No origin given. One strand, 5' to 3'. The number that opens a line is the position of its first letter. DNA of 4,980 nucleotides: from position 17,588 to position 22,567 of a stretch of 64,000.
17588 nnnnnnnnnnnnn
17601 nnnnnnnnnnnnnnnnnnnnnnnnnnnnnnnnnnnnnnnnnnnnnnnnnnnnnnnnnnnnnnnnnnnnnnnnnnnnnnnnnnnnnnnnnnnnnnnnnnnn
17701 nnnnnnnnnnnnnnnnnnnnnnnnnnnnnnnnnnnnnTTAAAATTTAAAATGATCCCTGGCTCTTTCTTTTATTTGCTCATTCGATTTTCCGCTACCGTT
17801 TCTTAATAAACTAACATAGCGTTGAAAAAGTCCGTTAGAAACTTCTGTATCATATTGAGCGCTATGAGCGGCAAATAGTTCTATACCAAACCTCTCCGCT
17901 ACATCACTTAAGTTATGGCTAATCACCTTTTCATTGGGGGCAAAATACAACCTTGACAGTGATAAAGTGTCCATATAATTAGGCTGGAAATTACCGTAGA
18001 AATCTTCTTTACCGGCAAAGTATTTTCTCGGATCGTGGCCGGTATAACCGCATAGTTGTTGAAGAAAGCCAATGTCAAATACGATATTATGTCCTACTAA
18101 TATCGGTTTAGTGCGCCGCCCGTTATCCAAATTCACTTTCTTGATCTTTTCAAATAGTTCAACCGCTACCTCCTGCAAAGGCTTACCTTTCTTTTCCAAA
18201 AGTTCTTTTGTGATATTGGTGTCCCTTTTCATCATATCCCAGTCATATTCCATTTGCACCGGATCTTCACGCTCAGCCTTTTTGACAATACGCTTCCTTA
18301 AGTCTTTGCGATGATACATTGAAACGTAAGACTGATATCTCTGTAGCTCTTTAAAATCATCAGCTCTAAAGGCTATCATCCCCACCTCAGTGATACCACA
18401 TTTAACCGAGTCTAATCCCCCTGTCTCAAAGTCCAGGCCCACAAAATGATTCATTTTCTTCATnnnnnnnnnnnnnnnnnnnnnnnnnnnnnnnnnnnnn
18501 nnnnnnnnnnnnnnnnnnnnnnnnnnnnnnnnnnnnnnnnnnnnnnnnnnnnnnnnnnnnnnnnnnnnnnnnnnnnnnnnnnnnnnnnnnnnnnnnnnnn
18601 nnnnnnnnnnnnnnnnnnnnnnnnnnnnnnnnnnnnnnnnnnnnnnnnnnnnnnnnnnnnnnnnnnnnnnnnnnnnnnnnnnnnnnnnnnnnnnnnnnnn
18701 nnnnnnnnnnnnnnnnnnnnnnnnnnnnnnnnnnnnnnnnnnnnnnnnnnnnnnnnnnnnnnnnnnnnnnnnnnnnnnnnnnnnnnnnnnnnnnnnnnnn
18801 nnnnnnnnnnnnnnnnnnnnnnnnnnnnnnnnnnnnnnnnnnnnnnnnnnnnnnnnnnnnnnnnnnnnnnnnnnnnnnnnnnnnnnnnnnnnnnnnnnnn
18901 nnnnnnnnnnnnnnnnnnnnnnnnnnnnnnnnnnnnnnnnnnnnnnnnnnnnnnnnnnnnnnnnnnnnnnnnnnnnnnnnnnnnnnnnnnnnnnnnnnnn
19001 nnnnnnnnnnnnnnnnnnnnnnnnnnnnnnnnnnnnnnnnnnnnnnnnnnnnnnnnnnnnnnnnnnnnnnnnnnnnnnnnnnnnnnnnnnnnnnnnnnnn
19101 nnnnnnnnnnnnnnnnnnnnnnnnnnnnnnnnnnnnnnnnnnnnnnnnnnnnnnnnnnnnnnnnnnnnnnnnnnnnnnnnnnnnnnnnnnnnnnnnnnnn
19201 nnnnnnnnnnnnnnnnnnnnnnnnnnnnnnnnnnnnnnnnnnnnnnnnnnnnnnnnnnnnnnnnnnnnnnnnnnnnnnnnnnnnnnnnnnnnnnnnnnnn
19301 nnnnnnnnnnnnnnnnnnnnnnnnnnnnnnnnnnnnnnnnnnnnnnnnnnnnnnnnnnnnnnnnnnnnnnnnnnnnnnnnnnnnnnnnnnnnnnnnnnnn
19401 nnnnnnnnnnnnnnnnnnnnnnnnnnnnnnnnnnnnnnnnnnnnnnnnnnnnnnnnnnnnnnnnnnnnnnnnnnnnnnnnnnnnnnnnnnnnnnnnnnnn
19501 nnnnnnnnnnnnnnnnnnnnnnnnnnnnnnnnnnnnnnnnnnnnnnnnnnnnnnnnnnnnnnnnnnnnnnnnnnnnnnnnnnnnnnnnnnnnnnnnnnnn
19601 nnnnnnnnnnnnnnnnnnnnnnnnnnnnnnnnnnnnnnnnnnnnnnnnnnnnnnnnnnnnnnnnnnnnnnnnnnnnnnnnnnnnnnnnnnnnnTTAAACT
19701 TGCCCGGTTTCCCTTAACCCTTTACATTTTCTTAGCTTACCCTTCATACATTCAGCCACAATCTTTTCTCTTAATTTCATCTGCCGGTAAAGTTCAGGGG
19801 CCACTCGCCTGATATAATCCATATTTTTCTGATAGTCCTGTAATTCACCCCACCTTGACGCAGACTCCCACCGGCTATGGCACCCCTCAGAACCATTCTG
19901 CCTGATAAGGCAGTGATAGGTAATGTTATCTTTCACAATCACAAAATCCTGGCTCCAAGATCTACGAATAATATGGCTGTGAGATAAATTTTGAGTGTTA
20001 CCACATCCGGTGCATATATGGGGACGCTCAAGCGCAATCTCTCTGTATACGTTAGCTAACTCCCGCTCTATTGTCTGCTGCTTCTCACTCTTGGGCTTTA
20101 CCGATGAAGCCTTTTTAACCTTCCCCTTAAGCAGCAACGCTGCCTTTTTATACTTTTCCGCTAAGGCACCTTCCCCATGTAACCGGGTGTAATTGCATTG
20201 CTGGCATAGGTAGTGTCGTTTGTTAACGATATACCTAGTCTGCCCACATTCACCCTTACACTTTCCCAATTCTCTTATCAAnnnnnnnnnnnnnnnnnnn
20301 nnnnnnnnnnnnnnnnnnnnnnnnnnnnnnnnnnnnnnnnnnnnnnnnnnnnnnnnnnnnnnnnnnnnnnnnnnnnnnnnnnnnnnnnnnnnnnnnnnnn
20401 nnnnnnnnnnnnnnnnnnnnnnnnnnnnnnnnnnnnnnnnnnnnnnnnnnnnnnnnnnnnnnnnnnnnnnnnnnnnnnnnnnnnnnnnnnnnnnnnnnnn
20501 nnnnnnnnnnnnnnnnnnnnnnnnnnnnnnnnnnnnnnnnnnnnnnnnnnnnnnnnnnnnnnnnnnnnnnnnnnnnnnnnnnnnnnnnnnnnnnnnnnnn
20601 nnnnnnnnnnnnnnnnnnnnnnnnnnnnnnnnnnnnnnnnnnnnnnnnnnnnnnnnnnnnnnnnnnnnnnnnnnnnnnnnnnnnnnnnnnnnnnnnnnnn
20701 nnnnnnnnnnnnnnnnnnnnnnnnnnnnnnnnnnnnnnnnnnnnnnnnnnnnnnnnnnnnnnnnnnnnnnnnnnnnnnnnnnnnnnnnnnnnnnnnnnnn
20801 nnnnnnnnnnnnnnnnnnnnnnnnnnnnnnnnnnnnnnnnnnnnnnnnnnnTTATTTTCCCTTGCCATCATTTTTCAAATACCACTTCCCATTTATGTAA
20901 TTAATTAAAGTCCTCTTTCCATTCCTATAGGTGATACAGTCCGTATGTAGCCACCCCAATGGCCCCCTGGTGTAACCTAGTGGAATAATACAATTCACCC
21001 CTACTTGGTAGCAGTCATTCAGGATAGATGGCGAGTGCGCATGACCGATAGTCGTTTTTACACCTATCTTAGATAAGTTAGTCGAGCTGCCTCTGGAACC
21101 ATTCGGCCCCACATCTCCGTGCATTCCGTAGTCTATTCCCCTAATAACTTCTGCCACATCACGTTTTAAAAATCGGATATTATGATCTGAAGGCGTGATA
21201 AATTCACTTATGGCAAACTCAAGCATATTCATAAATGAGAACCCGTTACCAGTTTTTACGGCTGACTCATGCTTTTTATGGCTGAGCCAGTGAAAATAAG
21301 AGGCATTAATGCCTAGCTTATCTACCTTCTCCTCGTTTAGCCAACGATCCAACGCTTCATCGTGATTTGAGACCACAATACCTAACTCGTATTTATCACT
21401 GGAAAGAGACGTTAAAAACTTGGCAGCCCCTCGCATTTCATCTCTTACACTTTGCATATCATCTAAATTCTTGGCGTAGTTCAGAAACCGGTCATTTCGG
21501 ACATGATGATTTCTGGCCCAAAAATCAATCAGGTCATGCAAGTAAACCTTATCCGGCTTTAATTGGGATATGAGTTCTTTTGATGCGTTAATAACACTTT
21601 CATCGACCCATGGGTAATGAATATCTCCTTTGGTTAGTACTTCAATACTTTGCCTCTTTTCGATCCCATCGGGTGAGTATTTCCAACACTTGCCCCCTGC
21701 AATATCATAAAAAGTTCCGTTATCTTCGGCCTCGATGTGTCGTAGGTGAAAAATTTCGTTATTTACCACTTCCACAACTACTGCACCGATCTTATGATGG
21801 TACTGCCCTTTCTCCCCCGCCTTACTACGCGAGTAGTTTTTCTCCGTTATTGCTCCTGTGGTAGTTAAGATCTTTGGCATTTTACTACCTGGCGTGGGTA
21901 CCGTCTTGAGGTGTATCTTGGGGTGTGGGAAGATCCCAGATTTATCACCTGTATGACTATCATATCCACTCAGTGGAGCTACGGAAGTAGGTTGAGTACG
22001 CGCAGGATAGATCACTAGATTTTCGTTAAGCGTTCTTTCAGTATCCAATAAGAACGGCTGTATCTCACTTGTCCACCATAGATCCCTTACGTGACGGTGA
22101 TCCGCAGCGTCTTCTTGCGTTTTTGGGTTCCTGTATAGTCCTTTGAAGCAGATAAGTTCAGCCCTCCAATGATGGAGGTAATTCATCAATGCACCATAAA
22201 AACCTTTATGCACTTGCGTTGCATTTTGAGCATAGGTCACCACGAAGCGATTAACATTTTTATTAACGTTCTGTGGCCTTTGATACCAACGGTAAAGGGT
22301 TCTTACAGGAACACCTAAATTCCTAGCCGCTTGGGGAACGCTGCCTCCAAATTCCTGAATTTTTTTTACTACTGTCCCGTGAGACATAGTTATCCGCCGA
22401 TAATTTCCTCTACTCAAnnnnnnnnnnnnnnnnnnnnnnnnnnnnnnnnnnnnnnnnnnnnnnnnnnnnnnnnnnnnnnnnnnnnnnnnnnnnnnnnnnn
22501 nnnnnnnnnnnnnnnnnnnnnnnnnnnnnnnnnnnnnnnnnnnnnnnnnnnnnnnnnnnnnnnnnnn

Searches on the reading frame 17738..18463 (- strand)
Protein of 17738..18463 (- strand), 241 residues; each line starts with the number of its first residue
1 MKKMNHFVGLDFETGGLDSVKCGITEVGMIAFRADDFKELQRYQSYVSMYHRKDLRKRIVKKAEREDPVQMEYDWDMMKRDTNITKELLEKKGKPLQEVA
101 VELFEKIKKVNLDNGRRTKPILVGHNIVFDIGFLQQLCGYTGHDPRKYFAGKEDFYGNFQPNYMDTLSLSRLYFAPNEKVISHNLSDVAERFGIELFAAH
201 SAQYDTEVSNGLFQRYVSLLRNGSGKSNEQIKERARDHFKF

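Call 7: search_protein_families(library=phrogs, proteins=[window:17738-18463:-], max_evalue=0.001)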
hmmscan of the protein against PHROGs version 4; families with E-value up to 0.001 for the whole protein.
window:17738-18463:- (241 aa): 3 families
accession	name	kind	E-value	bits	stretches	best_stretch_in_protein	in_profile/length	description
phrog_192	-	DNA, RNA and nucleotide metabolism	1.3e-27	98.1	1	1-226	102-280/397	DNA polymerase exonuclease subunit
phrog_17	-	DNA, RNA and nucleotide metabolism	1.4e-10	40.8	1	2-195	667-788/1445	DNA polymerase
phrog_14632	-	DNA, RNA and nucleotide metabolism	0.00041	20.2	0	159-228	188-254/380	DNA polymerase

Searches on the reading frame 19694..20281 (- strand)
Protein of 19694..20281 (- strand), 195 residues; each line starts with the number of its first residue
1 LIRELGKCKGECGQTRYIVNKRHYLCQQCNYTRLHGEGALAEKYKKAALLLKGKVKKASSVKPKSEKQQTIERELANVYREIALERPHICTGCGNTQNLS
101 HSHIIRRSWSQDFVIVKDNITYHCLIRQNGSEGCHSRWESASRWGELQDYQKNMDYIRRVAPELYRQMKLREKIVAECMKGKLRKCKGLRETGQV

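Call 7: search_protein_families(library=phrogs, proteins=[window:19694-20281:-], max_evalue=0.001)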
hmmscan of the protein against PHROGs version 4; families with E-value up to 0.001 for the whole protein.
window:19694-20281:- (195 aa): 1 family
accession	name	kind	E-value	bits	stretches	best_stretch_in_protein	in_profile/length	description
phrog_20279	-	unknown function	3.9e-06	27.9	1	11-153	4-154/162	-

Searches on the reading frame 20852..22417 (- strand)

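Call 71: search_protein_families(library=pfam, proteins=[window:20852-22417:-], max_evalue=0.01)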
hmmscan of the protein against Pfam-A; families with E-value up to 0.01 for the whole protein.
window:20852-22417:- (521 aa): 3 families
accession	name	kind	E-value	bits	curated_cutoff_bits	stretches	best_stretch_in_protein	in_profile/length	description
PF13384.12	HTH_23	-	3.1e-06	27.3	24.6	1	16-47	10-40/50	Homeodomain-like domain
PF02954.25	HTH_8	-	0.00071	19.7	22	1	20-43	14-37/42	Bacterial regulatory protein, Fis family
PF13518.12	HTH_28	-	0.00076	20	25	1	16-47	5-35/52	Helix-turn-helix domain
